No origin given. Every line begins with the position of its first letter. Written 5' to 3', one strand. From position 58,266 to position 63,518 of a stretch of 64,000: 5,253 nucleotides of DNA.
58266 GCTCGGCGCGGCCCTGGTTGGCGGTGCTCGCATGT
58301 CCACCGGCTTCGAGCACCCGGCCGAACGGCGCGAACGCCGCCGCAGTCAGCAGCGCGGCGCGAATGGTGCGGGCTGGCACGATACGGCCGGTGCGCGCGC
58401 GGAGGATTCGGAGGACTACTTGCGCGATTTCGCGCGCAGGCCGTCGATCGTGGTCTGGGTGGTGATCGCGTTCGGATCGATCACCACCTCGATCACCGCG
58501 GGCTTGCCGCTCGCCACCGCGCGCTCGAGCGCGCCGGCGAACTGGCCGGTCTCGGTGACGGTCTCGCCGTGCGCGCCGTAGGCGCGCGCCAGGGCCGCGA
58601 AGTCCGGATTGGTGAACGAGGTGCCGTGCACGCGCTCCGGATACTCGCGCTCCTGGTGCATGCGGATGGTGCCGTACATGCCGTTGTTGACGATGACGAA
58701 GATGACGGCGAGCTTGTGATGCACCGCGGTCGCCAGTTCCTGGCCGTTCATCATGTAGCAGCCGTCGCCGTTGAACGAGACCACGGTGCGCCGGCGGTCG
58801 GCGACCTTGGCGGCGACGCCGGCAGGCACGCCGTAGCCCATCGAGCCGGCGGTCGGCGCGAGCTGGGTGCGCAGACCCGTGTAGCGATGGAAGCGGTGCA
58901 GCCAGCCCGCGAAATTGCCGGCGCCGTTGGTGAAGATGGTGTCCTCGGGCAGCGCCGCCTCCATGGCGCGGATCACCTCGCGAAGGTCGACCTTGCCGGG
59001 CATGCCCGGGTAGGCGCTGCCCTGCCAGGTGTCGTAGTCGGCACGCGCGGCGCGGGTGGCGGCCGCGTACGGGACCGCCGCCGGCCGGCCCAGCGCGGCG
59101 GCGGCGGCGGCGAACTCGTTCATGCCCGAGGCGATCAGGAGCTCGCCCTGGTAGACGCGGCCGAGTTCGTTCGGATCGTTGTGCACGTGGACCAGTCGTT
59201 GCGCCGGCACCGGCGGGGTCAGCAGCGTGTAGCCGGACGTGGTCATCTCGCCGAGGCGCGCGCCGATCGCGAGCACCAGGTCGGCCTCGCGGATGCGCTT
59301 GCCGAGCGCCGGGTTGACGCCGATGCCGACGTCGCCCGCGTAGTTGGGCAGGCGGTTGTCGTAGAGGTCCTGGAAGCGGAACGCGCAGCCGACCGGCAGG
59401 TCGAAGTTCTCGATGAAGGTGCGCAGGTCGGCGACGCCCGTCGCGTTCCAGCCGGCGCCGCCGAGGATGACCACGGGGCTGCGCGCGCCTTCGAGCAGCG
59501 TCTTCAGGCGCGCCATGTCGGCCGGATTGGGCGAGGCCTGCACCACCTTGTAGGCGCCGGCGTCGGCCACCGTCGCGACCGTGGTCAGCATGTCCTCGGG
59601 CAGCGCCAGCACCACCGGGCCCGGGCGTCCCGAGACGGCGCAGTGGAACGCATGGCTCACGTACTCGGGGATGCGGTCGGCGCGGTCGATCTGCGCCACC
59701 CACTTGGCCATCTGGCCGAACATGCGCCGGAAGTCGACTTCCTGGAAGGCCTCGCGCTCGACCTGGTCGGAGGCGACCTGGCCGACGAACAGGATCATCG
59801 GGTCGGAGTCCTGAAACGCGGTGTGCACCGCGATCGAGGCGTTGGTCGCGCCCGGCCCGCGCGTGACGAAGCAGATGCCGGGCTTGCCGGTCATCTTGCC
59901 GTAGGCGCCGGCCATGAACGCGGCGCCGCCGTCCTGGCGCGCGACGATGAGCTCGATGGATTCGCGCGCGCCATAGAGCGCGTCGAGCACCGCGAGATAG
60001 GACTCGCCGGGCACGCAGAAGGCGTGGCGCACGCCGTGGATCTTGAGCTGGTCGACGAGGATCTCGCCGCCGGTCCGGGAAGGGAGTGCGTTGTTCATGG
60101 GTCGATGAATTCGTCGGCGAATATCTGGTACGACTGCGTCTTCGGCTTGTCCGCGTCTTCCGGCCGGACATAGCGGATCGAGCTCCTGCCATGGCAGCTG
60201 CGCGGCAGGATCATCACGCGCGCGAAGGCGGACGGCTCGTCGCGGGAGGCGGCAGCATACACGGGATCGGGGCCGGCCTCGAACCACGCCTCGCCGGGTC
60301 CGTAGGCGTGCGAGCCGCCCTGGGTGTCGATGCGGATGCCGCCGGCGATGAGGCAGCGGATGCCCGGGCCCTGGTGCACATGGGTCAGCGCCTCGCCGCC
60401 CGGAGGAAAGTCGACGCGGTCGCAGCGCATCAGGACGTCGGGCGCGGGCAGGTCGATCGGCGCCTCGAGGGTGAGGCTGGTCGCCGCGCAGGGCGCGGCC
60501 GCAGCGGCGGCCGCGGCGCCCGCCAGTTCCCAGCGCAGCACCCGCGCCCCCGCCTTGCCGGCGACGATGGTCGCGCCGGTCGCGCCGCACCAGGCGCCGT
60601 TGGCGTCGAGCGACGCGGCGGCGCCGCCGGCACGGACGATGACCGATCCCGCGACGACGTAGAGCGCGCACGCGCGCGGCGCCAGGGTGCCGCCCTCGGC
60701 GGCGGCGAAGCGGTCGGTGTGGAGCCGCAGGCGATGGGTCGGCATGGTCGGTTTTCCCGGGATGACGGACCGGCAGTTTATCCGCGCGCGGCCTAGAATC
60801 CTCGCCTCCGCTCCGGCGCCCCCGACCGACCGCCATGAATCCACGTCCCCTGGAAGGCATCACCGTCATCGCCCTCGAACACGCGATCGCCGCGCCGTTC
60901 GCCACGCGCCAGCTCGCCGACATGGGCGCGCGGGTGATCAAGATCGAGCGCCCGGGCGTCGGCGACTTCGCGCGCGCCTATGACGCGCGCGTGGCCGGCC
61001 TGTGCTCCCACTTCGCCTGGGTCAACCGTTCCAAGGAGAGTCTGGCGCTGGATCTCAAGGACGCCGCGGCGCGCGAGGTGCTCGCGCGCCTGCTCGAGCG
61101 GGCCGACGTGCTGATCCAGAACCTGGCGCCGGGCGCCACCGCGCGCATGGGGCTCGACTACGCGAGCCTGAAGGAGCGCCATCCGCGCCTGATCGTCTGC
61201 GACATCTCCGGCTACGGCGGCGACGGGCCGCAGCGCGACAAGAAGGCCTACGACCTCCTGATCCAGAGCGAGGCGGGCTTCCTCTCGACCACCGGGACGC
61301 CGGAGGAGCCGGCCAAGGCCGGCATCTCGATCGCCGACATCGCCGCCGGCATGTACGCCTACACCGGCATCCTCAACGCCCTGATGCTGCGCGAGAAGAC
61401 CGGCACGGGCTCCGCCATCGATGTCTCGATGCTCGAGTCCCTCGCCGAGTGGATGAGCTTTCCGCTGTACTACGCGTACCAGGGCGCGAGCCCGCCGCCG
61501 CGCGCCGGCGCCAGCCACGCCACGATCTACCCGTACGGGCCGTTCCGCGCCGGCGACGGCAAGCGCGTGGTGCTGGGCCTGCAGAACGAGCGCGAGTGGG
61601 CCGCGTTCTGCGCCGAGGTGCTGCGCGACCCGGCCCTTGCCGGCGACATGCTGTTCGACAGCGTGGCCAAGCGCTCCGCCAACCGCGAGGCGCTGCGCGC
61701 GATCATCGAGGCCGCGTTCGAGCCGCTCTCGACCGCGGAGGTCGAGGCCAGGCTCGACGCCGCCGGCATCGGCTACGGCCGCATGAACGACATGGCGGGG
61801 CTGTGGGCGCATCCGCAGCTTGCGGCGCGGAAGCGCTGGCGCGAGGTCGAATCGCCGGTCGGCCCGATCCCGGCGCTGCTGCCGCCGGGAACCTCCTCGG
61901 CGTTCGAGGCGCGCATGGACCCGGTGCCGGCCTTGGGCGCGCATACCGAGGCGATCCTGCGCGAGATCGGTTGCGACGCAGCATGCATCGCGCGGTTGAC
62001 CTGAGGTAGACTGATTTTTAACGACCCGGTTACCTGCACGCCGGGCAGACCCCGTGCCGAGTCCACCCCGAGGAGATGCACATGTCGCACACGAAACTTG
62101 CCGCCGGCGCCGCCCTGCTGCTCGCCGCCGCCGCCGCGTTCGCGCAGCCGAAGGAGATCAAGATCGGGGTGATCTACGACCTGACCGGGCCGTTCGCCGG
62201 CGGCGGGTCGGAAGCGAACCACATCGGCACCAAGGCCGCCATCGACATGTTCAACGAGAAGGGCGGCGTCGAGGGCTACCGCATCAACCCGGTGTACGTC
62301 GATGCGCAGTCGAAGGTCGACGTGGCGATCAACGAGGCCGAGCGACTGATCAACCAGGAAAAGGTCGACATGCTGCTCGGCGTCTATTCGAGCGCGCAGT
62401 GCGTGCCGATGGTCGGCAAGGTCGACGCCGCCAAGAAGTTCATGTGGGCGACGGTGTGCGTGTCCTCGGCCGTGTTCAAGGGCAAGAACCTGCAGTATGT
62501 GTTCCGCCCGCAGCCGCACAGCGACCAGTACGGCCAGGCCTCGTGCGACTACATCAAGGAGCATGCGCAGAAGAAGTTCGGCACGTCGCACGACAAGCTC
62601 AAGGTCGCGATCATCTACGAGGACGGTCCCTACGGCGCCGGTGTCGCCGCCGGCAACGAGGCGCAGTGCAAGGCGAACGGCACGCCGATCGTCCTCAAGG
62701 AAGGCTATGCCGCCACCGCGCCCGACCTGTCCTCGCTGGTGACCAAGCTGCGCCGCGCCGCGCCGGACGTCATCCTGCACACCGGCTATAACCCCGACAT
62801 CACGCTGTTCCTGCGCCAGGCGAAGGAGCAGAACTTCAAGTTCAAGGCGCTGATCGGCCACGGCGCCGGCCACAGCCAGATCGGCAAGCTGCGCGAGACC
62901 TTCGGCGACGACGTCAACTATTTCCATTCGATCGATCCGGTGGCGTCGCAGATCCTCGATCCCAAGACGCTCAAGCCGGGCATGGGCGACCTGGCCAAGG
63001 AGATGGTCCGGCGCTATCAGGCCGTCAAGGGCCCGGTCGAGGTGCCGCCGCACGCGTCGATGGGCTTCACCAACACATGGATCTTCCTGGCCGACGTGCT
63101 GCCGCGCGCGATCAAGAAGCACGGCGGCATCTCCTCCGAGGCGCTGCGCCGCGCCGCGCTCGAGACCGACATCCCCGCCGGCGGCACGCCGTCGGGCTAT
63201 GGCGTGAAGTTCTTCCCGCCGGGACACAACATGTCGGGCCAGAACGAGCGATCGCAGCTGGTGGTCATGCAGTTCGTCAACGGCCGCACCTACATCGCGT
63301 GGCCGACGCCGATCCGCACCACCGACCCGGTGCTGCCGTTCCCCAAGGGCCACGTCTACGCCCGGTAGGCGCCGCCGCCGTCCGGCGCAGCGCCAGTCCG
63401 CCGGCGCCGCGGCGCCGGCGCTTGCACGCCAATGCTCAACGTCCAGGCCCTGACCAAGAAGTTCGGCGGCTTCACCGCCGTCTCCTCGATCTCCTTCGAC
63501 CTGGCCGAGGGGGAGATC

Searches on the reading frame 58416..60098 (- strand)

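Call 27: search_protein_families(library=pfam, proteins=[window:58416-60098:-])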
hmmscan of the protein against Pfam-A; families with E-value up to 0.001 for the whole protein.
window:58416-60098:- (560 aa): 3 families
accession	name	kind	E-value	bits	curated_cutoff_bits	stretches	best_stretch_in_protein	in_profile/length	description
PF02775.26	TPP_enzyme_C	-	5e-43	146.9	21.9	1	392-538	1-151/151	Thiamine pyrophosphate enzyme, C-terminal TPP binding domain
PF02776.23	TPP_enzyme_N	-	9.3e-37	125.9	26.8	1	9-124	2-117/119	Thiamine pyrophosphate enzyme, N-terminal TPP binding domain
PF00205.28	TPP_enzyme_M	-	1.1e-26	93.6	30.4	1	197-331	3-135/137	Thiamine pyrophosphate enzyme, central domain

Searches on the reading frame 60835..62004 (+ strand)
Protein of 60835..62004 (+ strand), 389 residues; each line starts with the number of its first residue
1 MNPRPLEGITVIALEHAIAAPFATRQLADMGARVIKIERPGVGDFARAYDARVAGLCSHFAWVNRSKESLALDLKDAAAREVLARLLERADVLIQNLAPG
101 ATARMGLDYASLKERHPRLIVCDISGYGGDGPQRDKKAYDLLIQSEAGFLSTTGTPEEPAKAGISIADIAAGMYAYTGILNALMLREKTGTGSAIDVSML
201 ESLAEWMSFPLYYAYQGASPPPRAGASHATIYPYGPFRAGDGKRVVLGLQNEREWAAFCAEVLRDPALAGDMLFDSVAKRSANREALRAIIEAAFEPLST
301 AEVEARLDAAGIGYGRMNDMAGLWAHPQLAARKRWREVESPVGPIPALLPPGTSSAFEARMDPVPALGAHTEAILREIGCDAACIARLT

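Call 86: search_protein_families(library=pfam, proteins=[window:60835-62004:+])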
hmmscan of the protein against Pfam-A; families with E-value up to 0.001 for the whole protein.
window:60835-62004:+ (389 aa): 1 family
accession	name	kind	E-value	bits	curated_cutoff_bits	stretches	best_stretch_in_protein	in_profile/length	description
PF02515.22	CoA_transf_3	-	1.8e-107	360.1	23.3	1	6-371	1-366/366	CoA-transferase family III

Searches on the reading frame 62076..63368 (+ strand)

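Call 86: search_protein_families(library=pfam, proteins=[window:62076-63368:+])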
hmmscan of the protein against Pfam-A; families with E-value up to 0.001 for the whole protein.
window:62076-63368:+ (430 aa): 3 families
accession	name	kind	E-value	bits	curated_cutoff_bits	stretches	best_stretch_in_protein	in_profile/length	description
PF13458.12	Peripla_BP_6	-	5.5e-48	164.8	31.7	1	27-387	1-330/343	Periplasmic binding protein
PF13433.12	Peripla_BP_5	-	3.4e-17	63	27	1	28-257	1-216/363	Periplasmic binding protein domain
PF01094.35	ANF_receptor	-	6.1e-13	49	25.4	1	53-254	7-202/353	Receptor family ligand binding region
